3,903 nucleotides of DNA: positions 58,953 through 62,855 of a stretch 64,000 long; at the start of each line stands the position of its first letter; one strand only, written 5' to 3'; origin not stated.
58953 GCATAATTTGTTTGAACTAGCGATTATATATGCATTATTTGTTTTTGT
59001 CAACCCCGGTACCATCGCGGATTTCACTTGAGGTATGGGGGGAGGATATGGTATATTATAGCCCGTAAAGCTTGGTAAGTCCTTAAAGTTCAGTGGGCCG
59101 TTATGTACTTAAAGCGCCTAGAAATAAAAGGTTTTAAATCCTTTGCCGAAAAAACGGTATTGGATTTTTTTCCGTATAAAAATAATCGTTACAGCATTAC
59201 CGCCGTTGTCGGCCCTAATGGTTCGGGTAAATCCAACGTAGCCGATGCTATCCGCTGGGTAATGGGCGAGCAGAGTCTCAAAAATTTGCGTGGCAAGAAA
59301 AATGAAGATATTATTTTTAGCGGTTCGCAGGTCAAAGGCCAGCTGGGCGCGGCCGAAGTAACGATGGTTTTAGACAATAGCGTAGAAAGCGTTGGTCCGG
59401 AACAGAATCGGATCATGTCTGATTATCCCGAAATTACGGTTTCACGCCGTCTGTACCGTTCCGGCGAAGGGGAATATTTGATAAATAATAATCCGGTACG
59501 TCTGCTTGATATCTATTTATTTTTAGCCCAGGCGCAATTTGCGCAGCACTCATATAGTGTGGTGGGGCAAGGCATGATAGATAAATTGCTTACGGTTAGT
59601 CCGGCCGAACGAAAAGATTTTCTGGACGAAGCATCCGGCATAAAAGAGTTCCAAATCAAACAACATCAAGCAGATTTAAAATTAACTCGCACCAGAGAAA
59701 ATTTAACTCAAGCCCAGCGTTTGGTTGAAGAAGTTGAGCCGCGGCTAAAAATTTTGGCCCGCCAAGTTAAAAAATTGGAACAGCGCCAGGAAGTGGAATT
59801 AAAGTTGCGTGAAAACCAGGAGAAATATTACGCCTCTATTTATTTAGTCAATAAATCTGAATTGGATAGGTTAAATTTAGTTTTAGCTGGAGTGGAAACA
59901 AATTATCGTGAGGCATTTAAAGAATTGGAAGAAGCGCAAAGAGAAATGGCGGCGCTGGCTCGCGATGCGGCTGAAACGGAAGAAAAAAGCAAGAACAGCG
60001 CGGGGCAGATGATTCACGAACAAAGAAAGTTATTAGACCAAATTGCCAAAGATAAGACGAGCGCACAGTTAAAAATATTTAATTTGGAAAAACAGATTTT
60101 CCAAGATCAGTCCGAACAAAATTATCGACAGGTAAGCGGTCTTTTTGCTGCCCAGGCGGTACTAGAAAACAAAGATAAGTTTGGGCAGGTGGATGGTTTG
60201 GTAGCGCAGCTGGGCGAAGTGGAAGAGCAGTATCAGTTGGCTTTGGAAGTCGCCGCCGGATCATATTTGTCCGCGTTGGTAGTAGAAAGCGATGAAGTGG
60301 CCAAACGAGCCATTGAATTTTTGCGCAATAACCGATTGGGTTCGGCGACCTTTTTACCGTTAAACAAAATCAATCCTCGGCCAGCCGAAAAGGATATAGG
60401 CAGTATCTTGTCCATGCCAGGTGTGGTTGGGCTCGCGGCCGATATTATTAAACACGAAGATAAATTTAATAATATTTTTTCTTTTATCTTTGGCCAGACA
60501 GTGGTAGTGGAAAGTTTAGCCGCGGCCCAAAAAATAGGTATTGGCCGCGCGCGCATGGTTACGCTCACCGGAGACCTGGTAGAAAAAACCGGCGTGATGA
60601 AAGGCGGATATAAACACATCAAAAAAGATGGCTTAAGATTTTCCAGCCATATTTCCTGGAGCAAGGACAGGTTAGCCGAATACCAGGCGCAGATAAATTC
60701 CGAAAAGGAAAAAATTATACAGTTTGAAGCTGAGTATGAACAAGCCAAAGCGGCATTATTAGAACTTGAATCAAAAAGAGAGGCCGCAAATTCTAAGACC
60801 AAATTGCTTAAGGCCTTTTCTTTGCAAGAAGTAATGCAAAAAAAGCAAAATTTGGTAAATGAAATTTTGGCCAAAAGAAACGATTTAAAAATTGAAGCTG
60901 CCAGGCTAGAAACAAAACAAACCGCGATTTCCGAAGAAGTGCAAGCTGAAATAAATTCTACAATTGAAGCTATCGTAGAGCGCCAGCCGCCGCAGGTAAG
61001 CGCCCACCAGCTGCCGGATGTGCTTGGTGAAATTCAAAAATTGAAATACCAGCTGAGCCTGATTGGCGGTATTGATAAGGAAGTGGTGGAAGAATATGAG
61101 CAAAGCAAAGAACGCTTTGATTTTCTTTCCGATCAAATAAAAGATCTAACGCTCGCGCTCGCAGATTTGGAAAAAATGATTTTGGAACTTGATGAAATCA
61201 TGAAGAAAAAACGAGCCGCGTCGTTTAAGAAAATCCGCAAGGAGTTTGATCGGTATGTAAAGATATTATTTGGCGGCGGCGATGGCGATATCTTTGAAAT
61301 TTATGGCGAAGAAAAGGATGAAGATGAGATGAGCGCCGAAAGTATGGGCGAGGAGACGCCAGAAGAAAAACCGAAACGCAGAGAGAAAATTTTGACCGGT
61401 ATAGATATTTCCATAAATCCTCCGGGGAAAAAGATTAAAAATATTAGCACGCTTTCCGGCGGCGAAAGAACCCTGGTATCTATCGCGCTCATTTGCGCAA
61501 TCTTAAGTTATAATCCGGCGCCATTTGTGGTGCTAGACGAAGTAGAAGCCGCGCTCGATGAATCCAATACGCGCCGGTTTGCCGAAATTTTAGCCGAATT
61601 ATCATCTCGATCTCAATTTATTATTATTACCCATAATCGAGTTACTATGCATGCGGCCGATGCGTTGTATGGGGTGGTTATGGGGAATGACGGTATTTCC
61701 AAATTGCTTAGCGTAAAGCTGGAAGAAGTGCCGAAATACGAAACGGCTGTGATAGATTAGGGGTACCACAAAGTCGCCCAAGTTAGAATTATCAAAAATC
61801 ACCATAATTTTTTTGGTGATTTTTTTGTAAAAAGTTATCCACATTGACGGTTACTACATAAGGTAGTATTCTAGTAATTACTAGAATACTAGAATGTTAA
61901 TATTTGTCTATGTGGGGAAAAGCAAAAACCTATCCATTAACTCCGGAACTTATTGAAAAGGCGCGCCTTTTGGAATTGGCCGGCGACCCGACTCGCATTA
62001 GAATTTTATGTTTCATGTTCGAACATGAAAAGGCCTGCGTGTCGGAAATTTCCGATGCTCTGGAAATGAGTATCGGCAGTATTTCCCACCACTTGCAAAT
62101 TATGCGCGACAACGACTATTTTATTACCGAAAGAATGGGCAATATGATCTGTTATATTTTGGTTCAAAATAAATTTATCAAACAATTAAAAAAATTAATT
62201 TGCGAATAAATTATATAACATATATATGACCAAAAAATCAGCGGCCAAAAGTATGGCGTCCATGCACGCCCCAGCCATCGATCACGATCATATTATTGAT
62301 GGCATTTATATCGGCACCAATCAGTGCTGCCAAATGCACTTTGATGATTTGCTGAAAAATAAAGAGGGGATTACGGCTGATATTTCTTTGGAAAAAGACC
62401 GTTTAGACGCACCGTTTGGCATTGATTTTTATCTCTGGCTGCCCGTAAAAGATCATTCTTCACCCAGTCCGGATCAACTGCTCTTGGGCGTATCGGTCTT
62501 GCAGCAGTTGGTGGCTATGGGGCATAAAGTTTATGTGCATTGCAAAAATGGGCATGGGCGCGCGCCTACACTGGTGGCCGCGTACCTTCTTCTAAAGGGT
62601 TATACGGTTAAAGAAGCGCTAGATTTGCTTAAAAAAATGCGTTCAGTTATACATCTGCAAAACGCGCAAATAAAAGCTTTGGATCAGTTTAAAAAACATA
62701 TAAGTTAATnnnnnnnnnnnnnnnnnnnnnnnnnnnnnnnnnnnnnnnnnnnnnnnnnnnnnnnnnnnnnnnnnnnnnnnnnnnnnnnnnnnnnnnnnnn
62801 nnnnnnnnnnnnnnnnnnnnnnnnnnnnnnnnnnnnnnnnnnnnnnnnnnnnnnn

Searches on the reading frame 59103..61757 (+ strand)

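Call 87: search_protein_families(library=pfam, proteins=[window:59103-61757:+], max_evalue=0.001)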
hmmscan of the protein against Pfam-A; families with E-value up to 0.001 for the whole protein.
window:59103-61757:+ (885 aa): 8 families
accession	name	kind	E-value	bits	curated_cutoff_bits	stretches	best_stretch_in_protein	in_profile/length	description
PF02463.25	SMC_N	-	1.4e-64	218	40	1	2-866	1-219/220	RecF/RecN/SMC N terminal domain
PF06470.18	SMC_hinge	-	4.5e-31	108.1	22.5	1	363-478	4-115/116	SMC proteins Flexible Hinge Domain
PF13304.12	AAA_21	-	1.1e-17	65.5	27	2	780-845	234-299/304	AAA domain, putative AbiEii toxin, Type IV TA system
PF13476.12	AAA_23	-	2.6e-12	48.2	27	1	5-230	1-201/201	AAA domain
PF13175.12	AAA_15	-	1.7e-08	34.9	32.1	1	1-342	1-265/374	AAA ATPase domain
PF00005.33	ABC_tran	-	3.9e-05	24.7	25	0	30-51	11-32/137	ABC transporter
PF13558.12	SbcC_Walker_B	-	0.0005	20.7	27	0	778-831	27-89/90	SbcC/RAD50-like, Walker B motif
PF13555.12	AAA_29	-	0.00066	19.8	27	0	31-54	23-46/61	P-loop containing region of AAA domain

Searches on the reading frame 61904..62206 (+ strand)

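Call 87: search_protein_families(library=pfam, proteins=[window:61904-62206:+], max_evalue=0.001)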
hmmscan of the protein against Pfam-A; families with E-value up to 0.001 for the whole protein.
window:61904-62206:+ (101 aa): 4 families
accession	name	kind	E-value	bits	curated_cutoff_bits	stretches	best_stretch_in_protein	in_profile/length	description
PF01022.26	HTH_5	-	2.3e-13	50.2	22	1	28-69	1-41/47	Bacterial regulatory protein, arsR family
PF12840.13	HTH_20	-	1.9e-05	25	27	1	27-70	2-45/51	Helix-turn-helix domain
PF13412.12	HTH_24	-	3.1e-05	23.9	21.9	1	28-72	2-46/48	Winged helix-turn-helix DNA-binding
PF13601.12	HTH_34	-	4.1e-05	24.1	27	1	31-74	2-45/80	Winged helix DNA-binding domain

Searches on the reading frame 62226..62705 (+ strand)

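Call 87: search_protein_families(library=pfam, proteins=[window:62226-62705:+], max_evalue=0.001)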
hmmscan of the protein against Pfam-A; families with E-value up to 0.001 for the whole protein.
window:62226-62705:+ (160 aa): 6 families
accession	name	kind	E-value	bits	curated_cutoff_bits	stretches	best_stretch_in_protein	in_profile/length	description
PF00782.25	DSPc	-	1.4e-14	54.5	33.5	1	44-157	14-132/133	Dual specificity phosphatase, catalytic domain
PF22785.1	Tc-R-P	-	3.7e-13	50.4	27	1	46-125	21-105/106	Polymorphic toxin system, DSP-PTPase phosphatase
PF22784.1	PTP-SAK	-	9e-11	42.5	27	1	71-133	59-121/153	Swiss Army Knife protein, DSP-PTPase phosphatase domain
PF22741.1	PTP-NADK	-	5.4e-07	29.6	27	1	72-136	82-146/163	DSP-PTPase phosphatase fused to NAD+ Kinase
PF00102.32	Y_phosphatase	-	1.5e-05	25.2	20.9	1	75-156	143-226/234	Protein-tyrosine phosphatase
PF14566.11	PTPlike_phytase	-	0.00052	20.6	27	0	69-123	104-157/158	Inositol hexakisphosphate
